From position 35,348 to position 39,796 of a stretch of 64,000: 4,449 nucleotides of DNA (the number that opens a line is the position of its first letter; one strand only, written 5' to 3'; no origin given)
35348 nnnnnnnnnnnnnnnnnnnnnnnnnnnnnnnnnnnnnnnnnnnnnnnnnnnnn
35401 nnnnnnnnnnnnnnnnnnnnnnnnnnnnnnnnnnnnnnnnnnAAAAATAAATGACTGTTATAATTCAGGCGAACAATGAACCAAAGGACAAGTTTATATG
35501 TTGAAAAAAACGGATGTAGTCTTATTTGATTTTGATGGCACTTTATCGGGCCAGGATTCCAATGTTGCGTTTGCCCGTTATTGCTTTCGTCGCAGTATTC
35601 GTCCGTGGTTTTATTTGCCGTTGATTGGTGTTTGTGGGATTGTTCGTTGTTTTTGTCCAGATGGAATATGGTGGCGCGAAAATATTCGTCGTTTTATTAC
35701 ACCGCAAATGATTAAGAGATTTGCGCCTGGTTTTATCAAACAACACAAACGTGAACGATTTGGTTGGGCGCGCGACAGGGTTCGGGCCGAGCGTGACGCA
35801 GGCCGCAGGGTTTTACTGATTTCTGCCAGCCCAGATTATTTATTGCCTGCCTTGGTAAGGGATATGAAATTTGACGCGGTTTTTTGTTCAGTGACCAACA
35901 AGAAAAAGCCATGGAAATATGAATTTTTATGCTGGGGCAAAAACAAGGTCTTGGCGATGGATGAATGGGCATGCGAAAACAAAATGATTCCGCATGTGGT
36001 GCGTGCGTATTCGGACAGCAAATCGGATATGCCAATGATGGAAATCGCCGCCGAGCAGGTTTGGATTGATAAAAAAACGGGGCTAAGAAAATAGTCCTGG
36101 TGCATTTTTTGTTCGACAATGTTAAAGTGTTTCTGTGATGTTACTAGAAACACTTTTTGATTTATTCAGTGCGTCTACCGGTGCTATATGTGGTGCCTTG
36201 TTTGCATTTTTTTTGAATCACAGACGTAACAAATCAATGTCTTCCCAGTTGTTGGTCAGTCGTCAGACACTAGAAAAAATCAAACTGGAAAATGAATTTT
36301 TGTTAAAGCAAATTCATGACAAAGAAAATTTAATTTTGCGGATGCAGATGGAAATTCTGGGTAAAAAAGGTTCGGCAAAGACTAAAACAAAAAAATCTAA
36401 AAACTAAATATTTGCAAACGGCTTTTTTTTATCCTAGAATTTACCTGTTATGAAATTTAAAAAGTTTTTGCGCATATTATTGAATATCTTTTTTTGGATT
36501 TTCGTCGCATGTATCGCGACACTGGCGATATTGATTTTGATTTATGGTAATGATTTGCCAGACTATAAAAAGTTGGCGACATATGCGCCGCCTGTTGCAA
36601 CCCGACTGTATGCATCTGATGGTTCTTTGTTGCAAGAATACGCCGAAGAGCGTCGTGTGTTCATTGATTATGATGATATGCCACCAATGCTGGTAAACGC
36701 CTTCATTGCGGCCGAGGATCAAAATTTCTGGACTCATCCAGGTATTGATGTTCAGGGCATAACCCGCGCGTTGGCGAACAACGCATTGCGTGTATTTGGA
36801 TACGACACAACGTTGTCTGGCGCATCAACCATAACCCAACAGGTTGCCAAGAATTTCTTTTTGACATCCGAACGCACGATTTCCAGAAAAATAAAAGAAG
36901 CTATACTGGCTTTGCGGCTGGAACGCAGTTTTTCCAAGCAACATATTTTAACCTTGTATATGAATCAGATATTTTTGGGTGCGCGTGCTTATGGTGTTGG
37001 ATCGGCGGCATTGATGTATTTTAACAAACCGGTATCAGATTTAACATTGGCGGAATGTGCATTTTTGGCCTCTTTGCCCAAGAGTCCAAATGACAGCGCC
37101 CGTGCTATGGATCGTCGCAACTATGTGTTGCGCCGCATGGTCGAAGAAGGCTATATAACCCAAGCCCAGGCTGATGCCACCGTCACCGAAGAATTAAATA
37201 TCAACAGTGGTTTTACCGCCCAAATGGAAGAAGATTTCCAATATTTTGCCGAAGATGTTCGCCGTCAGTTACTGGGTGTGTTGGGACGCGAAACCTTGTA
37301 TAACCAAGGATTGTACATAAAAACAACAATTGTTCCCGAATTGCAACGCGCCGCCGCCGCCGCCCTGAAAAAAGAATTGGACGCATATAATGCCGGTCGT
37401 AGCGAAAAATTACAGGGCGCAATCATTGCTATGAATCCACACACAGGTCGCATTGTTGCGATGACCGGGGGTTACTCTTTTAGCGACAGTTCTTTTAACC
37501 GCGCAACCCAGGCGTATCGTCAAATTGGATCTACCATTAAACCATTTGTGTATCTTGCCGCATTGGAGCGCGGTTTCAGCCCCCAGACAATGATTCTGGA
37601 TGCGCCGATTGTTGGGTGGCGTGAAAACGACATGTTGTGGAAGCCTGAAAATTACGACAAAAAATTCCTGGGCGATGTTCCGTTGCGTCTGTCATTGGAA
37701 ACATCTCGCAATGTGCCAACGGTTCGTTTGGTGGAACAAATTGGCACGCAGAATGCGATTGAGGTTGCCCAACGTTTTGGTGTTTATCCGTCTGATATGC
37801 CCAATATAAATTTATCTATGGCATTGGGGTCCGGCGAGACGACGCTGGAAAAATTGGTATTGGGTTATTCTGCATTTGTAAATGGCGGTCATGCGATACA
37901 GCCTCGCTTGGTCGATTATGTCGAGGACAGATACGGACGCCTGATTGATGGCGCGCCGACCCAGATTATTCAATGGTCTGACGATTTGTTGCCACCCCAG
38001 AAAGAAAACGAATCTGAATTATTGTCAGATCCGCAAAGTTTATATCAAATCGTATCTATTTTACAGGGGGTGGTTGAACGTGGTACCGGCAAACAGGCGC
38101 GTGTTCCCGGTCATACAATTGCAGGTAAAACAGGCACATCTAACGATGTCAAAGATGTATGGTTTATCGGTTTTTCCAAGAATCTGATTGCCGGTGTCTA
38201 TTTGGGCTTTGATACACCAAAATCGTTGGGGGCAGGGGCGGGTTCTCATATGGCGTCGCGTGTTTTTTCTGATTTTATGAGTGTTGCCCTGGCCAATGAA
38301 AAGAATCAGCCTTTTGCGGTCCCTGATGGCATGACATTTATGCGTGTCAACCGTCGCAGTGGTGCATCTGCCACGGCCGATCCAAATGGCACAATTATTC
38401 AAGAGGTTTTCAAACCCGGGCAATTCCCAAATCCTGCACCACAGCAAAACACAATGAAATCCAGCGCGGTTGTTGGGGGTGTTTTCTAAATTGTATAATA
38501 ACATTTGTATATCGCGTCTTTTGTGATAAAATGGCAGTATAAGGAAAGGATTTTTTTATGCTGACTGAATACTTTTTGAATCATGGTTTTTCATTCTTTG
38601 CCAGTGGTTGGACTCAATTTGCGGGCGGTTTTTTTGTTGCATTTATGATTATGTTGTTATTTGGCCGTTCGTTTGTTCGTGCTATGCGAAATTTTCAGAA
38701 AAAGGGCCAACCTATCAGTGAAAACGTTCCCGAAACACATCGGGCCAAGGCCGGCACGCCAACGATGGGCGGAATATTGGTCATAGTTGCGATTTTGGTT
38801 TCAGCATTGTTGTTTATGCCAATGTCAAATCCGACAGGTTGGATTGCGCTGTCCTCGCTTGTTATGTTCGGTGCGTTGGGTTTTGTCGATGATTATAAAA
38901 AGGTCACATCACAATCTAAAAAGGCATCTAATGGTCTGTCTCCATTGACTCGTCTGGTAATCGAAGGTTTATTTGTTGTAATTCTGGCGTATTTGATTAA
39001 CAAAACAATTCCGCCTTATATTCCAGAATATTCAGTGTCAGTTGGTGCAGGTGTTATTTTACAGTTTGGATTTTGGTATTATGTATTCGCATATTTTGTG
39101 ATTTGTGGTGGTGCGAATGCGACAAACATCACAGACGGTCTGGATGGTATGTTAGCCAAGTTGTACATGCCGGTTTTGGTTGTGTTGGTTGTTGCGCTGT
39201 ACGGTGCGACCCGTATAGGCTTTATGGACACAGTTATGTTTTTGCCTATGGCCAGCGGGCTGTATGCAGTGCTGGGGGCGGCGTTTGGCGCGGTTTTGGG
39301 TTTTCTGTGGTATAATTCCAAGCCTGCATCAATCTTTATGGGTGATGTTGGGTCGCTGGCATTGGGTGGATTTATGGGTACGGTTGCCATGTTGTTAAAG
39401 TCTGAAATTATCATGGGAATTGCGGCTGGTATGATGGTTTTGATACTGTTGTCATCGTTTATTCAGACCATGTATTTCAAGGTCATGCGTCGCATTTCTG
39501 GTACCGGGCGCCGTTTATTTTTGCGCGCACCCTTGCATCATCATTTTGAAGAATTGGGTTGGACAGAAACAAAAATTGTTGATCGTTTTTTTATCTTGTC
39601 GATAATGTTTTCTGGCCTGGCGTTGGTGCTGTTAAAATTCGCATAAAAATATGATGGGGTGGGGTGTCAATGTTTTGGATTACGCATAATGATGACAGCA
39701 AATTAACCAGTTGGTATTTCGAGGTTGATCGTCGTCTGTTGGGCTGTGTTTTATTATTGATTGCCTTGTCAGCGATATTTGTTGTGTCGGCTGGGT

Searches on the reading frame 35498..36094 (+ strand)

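Call 16: search_protein_families(library=pfam, proteins=[window:35498-36094:+], max_evalue=0.001)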
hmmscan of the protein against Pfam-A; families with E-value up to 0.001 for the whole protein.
window:35498-36094:+ (198 aa): 1 family
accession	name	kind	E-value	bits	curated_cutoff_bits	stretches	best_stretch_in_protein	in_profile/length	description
PF12710.13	HAD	-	1.8e-23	84.4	27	1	8-182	1-189/189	haloacid dehalogenase-like hydrolase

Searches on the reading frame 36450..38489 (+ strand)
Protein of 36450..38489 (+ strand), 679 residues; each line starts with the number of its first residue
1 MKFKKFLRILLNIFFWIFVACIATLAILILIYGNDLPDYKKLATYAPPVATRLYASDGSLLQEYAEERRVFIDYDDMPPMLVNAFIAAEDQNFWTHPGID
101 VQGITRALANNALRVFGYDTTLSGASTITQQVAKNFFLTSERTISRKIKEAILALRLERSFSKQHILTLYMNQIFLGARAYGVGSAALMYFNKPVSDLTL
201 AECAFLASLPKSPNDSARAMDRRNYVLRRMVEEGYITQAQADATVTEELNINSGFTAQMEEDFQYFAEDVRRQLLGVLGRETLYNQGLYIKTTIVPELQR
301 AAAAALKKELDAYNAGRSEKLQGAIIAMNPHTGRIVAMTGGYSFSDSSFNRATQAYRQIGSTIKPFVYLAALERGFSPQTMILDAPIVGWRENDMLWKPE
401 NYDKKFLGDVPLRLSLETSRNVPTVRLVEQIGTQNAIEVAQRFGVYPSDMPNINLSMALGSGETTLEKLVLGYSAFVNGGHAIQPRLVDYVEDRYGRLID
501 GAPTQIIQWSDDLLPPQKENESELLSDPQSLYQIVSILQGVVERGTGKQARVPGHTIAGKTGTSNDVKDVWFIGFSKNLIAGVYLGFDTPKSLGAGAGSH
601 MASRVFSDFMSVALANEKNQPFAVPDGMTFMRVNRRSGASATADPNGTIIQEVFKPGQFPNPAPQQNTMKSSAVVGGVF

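Call 16: search_protein_families(library=pfam, proteins=[window:36450-38489:+], max_evalue=0.001)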
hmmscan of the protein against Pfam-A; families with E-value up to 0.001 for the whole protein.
window:36450-38489:+ (679 aa): 2 families
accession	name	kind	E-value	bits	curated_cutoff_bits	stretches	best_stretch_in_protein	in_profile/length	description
PF00912.28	Transgly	-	9.8e-59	198.2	27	1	58-230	2-177/178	Transglycosylase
PF00905.27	Transpeptidase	-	1.2e-29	104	22.1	1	323-610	1-298/299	Penicillin binding protein transpeptidase domain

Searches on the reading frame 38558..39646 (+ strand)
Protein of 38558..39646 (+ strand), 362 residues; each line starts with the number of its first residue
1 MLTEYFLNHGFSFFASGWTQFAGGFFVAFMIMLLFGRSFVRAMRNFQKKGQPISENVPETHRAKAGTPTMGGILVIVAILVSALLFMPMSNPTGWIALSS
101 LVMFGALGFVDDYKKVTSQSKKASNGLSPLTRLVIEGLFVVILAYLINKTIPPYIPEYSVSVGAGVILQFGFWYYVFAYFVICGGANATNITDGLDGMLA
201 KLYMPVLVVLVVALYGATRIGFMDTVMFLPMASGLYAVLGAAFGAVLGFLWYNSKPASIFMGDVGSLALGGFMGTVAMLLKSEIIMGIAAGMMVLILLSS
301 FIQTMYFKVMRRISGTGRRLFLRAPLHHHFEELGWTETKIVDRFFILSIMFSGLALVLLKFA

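Call 16: search_protein_families(library=pfam, proteins=[window:38558-39646:+], max_evalue=0.001)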
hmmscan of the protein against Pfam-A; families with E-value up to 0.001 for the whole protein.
window:38558-39646:+ (362 aa): 2 families
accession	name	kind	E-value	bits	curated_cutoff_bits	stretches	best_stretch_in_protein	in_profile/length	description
PF00953.26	Glycos_transf_4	-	4.6e-28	98.7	27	1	96-280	3-159/160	Glycosyl transferase family 4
PF10555.14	MraY_sig1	-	4.7e-05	23.1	20.1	1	64-74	1-11/13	Phospho-N-acetylmuramoyl-pentapeptide-transferase signature 1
